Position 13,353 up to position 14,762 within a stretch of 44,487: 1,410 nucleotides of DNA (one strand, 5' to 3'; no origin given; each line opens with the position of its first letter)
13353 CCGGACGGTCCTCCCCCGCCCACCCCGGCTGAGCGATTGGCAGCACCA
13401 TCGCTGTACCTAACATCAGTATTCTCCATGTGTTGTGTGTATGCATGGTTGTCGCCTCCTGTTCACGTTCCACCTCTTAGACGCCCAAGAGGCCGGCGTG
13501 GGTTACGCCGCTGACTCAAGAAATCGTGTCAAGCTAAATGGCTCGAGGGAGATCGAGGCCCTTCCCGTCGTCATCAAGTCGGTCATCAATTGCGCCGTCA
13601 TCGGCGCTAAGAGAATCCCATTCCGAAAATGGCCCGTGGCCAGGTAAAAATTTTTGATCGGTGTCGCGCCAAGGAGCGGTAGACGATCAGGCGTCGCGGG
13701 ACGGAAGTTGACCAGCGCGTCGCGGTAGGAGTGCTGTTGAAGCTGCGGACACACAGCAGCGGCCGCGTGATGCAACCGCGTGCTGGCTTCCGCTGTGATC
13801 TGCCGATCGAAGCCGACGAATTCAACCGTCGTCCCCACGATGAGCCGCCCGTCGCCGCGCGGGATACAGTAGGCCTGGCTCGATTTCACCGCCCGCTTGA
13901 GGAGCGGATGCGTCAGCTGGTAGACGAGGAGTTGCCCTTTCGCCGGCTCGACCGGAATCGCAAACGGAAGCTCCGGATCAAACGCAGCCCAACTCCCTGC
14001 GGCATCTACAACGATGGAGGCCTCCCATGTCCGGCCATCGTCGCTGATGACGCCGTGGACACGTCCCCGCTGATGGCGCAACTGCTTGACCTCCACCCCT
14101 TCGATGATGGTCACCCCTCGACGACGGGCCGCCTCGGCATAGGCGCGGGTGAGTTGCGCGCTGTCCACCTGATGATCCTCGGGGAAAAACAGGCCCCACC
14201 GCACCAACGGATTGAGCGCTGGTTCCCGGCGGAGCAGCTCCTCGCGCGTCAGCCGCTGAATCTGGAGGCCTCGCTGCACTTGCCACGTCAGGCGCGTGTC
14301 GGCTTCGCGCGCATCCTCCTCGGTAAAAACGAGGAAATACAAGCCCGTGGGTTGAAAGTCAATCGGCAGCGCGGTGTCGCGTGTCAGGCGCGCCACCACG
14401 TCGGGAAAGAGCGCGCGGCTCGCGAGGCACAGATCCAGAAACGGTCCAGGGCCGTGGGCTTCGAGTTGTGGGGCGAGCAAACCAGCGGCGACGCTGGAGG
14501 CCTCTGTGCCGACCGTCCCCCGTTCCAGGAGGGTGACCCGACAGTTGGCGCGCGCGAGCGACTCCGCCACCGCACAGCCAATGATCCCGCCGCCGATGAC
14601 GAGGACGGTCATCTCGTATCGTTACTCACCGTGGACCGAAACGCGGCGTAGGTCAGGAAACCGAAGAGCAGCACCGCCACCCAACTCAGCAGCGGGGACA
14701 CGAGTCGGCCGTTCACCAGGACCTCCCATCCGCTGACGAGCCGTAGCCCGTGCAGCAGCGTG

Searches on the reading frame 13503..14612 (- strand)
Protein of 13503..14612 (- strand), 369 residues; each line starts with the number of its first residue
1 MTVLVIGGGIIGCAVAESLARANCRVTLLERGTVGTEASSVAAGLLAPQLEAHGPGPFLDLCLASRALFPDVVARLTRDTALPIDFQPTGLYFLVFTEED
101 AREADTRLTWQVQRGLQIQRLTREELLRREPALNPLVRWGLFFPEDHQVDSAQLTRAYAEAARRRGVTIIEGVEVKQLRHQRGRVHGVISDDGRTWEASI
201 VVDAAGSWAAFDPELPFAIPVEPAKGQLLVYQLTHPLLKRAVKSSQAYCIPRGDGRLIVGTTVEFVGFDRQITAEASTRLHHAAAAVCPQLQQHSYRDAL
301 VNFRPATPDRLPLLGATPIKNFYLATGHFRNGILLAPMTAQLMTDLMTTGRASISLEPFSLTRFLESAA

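Call 31: find_encoding_contigs(protein=window:13503-14612:-, flank=10000, max_places=6)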
Protein window:13503-14612:- (369 aa): 1 contig read that carries it; 1 place shown.
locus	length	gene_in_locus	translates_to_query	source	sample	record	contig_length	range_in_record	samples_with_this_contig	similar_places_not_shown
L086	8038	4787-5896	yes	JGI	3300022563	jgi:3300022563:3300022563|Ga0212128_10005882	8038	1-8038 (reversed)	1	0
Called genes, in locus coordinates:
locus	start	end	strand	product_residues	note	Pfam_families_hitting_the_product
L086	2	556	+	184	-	?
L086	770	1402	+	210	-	PF01625:PMSR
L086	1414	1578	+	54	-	-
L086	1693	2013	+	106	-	PF00472:RF-1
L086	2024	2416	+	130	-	PF01641:SelR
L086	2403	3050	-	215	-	PF00694:Aconitase_C, PF27434:LeuD_C (weak)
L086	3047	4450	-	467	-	PF00330:Aconitase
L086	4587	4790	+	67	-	-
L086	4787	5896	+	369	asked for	PF00070:Pyr_redox (weak), PF00890:FAD_binding_2 (faint), PF01134:GIDA (faint), PF01266:DAO, PF03486:HI0933_like (faint), PF07992:Pyr_redox_2 (faint), PF13450:NAD_binding_8 (weak), PF04820:Trp_halogenase (weak), +1 more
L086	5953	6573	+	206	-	-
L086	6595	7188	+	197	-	PF07638:Sigma70_ECF (faint), PF04542:Sigma70_r2, PF08281:Sigma70_r4_2, PF04545:Sigma70_r4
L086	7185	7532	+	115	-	-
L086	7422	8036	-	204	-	?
